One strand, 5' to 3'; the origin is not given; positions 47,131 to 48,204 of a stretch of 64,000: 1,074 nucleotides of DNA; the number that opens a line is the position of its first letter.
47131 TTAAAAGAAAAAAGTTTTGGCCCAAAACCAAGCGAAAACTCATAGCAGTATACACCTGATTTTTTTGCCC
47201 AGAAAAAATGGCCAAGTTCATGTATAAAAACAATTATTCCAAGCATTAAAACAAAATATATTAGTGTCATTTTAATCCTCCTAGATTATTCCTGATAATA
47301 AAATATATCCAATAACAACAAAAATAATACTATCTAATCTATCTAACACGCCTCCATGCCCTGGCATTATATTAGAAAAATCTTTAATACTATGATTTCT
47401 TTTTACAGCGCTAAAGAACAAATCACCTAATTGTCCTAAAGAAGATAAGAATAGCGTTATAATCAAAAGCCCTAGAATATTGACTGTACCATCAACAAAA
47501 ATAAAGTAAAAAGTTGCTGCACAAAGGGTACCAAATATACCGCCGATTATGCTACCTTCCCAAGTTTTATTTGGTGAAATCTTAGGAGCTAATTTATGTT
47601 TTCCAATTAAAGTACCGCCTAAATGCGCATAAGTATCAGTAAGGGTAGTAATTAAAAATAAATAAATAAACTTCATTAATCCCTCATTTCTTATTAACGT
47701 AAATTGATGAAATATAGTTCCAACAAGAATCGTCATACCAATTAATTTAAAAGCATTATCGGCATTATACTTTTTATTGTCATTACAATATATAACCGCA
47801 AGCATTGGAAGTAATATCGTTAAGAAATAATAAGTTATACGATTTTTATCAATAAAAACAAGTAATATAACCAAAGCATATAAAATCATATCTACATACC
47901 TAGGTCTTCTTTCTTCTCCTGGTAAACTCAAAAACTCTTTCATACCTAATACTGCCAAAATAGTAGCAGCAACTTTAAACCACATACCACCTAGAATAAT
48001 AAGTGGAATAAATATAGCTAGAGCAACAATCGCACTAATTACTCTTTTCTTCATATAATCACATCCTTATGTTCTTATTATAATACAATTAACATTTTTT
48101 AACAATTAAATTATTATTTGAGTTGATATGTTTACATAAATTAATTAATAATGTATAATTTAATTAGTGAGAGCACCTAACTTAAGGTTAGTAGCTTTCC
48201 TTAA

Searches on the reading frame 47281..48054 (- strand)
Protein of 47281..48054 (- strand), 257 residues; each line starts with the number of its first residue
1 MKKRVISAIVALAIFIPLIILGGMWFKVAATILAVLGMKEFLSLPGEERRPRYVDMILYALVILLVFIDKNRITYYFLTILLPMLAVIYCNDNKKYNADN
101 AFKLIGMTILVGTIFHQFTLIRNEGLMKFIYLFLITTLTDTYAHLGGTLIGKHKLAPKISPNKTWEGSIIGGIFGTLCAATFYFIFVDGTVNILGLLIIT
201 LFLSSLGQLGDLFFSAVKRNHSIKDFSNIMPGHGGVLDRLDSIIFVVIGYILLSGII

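Call 16: find_encoding_contigs(protein=window:47281-48054:-, flank=3000, max_places=10)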
Protein window:47281-48054:- (257 aa): 22 contigs read that carry it; 10 places shown.
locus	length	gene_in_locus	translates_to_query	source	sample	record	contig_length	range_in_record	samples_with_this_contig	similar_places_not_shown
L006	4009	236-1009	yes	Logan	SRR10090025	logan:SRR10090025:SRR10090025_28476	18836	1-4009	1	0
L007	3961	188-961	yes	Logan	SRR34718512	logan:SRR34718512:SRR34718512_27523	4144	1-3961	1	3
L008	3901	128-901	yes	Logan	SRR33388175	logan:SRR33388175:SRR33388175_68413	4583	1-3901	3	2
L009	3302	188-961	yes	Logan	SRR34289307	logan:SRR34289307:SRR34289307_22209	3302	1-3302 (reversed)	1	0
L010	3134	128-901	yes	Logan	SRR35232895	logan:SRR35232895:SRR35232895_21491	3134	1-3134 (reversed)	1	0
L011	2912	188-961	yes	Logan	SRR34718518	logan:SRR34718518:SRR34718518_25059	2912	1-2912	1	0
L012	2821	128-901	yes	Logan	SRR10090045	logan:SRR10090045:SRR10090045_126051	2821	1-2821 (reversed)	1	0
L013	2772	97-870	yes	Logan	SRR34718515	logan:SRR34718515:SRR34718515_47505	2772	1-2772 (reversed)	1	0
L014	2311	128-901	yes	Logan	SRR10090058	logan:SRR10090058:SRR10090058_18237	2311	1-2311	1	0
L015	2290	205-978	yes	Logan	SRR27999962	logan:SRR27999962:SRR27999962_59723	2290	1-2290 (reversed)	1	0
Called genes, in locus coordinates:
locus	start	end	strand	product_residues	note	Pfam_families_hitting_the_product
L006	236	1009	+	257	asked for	PF01148:CTP_transf_1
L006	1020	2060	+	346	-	PF02163:Peptidase_M50, PF17820:PDZ_6 (weak)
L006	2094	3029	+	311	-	PF00551:Formyl_trans_N, PF02911:Formyl_trans_C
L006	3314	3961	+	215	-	-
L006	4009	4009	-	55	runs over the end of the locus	PF07561:DUF1540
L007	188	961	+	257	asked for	PF01148:CTP_transf_1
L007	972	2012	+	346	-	PF02163:Peptidase_M50, PF17820:PDZ_6 (weak)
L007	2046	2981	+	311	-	PF00551:Formyl_trans_N, PF02911:Formyl_trans_C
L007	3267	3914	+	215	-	-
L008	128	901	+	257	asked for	PF01148:CTP_transf_1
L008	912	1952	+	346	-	PF02163:Peptidase_M50, PF17820:PDZ_6 (weak)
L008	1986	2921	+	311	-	PF00551:Formyl_trans_N, PF02911:Formyl_trans_C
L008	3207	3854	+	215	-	-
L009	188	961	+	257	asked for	PF01148:CTP_transf_1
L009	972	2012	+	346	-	PF02163:Peptidase_M50, PF17820:PDZ_6 (weak)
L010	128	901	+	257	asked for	PF01148:CTP_transf_1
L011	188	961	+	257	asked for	PF01148:CTP_transf_1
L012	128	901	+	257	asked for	PF01148:CTP_transf_1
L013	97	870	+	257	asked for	PF01148:CTP_transf_1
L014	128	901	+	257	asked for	PF01148:CTP_transf_1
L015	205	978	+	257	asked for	PF01148:CTP_transf_1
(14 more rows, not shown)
